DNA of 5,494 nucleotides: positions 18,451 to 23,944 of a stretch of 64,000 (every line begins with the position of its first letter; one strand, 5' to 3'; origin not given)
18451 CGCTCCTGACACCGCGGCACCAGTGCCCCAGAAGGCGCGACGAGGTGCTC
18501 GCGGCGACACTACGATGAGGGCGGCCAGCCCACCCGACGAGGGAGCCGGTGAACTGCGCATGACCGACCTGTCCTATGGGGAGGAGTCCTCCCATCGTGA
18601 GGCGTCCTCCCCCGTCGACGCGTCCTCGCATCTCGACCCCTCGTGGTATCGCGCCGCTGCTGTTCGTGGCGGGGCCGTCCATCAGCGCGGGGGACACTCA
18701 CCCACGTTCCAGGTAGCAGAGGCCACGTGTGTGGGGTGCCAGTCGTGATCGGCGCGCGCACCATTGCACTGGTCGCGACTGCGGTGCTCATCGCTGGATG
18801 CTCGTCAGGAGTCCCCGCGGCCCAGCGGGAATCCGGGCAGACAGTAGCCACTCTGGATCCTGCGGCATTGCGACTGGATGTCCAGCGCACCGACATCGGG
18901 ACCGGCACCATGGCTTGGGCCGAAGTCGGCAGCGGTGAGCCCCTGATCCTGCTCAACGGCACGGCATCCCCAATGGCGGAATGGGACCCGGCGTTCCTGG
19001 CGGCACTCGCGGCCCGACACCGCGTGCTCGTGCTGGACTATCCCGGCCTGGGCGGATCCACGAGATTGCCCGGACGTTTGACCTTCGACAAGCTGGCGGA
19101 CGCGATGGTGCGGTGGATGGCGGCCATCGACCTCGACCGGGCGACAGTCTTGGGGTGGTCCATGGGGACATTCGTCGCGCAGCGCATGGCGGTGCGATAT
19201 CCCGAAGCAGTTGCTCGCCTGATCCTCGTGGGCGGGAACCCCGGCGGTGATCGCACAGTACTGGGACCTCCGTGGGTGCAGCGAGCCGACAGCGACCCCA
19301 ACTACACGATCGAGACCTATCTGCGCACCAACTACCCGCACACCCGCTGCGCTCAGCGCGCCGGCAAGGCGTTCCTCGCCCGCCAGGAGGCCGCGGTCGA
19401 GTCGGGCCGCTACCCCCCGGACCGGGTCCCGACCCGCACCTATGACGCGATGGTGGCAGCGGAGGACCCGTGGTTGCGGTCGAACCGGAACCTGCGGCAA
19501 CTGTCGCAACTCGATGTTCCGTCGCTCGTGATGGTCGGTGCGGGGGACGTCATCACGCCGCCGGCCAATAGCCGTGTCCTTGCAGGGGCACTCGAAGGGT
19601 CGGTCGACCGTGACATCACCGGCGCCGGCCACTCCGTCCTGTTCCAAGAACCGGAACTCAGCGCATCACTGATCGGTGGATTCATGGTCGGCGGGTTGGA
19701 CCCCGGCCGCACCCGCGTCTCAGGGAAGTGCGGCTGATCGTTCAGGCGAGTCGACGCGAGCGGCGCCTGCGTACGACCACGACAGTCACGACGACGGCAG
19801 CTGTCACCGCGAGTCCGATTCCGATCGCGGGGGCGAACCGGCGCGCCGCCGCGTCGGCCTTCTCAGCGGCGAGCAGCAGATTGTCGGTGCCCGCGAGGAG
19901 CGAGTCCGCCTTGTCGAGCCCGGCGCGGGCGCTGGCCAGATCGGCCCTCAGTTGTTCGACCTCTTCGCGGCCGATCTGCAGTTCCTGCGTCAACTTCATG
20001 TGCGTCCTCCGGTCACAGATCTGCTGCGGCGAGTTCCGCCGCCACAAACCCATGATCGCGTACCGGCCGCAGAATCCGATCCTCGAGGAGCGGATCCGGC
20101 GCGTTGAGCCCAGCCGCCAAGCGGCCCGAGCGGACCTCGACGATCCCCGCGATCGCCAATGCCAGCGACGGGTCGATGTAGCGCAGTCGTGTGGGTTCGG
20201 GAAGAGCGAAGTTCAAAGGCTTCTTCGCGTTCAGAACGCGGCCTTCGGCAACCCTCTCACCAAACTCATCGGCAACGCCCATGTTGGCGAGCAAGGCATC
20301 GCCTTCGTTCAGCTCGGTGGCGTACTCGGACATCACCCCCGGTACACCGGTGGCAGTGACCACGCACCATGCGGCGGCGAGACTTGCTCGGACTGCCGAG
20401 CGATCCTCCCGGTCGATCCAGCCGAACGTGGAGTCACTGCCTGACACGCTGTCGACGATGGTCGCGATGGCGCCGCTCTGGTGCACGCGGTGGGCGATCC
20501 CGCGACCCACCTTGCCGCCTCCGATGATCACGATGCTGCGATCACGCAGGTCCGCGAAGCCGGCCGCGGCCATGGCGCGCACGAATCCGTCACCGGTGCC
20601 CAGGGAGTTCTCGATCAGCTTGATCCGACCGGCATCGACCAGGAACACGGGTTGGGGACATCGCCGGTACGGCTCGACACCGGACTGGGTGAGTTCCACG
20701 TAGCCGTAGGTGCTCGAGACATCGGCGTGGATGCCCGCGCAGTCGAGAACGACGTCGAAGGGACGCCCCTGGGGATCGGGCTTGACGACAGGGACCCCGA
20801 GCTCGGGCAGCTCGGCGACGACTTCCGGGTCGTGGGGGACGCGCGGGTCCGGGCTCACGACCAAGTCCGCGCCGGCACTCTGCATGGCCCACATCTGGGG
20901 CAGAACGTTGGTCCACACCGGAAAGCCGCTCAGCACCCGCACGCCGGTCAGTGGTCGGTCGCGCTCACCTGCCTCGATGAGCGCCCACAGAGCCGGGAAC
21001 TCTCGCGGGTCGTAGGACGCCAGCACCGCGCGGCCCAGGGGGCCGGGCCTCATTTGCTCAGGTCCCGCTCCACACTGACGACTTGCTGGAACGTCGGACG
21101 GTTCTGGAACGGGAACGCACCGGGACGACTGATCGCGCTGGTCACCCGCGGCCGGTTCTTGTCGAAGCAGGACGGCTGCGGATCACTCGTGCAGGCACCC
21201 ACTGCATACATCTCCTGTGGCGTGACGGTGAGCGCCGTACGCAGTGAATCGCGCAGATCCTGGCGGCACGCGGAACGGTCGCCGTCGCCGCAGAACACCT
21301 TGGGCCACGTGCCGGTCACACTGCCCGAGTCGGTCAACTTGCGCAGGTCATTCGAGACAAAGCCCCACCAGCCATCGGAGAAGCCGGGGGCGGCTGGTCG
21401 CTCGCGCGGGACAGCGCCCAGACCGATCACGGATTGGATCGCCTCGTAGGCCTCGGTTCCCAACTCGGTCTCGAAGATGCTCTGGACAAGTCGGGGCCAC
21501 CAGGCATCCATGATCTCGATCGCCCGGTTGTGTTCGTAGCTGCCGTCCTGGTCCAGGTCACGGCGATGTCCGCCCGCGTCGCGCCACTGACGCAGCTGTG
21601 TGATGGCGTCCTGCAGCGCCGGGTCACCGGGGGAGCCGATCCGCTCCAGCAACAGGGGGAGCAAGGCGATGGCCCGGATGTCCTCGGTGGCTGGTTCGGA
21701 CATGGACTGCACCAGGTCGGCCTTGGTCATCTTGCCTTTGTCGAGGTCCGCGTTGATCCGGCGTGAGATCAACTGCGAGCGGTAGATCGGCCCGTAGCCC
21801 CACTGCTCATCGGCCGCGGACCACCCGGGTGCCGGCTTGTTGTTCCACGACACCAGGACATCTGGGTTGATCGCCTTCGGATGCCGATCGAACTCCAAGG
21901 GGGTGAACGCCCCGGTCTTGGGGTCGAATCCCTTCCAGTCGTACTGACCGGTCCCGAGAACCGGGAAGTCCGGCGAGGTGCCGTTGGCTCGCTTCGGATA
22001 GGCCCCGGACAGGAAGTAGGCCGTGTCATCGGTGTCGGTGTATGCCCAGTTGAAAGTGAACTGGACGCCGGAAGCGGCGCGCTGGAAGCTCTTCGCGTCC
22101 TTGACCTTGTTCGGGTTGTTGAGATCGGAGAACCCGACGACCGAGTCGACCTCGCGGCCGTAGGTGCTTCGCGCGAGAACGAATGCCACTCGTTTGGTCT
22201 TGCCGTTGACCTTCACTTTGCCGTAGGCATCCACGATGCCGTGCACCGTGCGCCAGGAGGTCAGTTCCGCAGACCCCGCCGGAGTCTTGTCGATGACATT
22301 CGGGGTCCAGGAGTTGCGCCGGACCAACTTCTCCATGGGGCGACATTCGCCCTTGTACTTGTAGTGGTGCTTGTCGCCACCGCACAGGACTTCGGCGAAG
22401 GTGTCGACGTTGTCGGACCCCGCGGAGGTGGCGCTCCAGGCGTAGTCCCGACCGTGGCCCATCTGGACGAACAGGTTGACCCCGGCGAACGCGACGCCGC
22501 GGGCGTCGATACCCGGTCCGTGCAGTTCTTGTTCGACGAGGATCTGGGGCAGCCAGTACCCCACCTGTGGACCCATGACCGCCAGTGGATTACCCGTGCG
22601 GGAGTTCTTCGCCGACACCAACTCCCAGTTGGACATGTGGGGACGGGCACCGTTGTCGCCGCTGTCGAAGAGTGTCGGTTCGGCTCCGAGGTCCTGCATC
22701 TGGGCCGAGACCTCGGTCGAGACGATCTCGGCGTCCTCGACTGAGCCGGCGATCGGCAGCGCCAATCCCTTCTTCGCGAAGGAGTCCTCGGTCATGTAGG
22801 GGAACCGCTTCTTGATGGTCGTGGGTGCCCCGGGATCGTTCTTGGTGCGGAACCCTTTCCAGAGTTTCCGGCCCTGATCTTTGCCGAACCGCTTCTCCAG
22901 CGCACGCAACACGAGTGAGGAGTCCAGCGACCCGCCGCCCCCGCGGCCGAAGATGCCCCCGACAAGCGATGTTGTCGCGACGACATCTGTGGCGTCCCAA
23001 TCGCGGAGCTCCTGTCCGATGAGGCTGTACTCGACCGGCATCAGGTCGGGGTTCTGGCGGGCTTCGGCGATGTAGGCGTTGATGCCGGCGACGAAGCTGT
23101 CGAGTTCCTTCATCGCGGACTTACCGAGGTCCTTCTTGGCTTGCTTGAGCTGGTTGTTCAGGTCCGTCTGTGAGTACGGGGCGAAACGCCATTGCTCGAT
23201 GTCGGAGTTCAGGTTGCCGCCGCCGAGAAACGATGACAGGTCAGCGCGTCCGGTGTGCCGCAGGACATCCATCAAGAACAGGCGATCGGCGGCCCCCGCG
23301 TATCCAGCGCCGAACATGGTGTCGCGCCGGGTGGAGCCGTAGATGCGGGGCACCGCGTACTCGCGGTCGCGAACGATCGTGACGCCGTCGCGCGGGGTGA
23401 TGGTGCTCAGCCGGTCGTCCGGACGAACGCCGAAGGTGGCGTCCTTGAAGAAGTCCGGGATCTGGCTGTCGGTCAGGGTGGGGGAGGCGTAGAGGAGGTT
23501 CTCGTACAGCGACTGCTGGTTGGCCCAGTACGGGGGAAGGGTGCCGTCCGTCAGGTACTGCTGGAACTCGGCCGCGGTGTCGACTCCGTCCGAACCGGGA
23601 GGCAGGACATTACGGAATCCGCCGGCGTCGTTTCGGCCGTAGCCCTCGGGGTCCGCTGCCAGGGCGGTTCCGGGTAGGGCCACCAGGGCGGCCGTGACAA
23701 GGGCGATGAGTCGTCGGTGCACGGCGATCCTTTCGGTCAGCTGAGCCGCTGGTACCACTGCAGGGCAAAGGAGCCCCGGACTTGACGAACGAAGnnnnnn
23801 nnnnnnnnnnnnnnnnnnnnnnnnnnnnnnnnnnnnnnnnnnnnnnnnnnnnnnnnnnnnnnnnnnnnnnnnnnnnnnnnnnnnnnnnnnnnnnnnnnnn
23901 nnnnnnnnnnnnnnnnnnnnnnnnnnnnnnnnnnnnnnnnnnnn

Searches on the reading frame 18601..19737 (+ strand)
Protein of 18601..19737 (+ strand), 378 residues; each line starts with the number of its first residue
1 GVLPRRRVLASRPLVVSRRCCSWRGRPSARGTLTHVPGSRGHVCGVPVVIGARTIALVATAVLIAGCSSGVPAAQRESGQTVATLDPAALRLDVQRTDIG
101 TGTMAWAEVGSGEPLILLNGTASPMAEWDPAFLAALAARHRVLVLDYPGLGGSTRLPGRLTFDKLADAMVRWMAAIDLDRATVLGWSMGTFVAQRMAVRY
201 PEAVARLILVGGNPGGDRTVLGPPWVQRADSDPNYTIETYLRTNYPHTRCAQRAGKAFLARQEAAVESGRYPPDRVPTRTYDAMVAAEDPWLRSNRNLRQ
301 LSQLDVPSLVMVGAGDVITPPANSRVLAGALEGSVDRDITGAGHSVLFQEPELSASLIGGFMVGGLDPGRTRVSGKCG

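Call 20: search_protein_families(library=pfam, proteins=[window:18601-19737:+], max_evalue=0.001)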
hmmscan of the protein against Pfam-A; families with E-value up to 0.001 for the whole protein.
window:18601-19737:+ (378 aa): 3 families
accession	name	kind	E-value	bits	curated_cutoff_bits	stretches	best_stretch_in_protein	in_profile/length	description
PF00561.26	Abhydrolase_1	-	2.2e-25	90.2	25.8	1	114-351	2-245/245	alpha/beta hydrolase fold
PF12697.13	Abhydrolase_6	-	3.3e-18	67.6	26.3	1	115-353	1-213/217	Alpha/beta hydrolase family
PF12146.15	Hydrolase_4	-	5.7e-11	42.6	27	1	139-346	31-234/239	Serine aminopeptidase, S33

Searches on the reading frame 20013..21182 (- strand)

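Call 20: search_protein_families(library=pfam, proteins=[window:20013-21182:-], max_evalue=0.001)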
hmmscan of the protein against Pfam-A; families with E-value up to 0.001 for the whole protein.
window:20013-21182:- (389 aa): 2 families
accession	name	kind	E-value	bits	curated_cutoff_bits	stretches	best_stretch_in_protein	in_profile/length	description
PF13241.12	NAD_binding_7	-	1.5e-06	29.2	22.1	1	209-298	2-89/104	Putative NAD(P)-binding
PF00670.27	AdoHcyase_NAD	-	0.00085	19.9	27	0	213-305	22-113/162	S-adenosyl-L-homocysteine hydrolase, NAD binding domain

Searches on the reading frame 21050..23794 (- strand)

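Call 20: search_protein_families(library=pfam, proteins=[window:21050-23794:-], max_evalue=0.001)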
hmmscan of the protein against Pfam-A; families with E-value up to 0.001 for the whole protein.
window:21050-23794:- (914 aa): 1 family
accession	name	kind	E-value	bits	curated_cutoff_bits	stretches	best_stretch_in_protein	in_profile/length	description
PF01804.23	Penicil_amidase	-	2.6e-108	364.3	21.3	1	138-808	2-518/675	Penicillin amidase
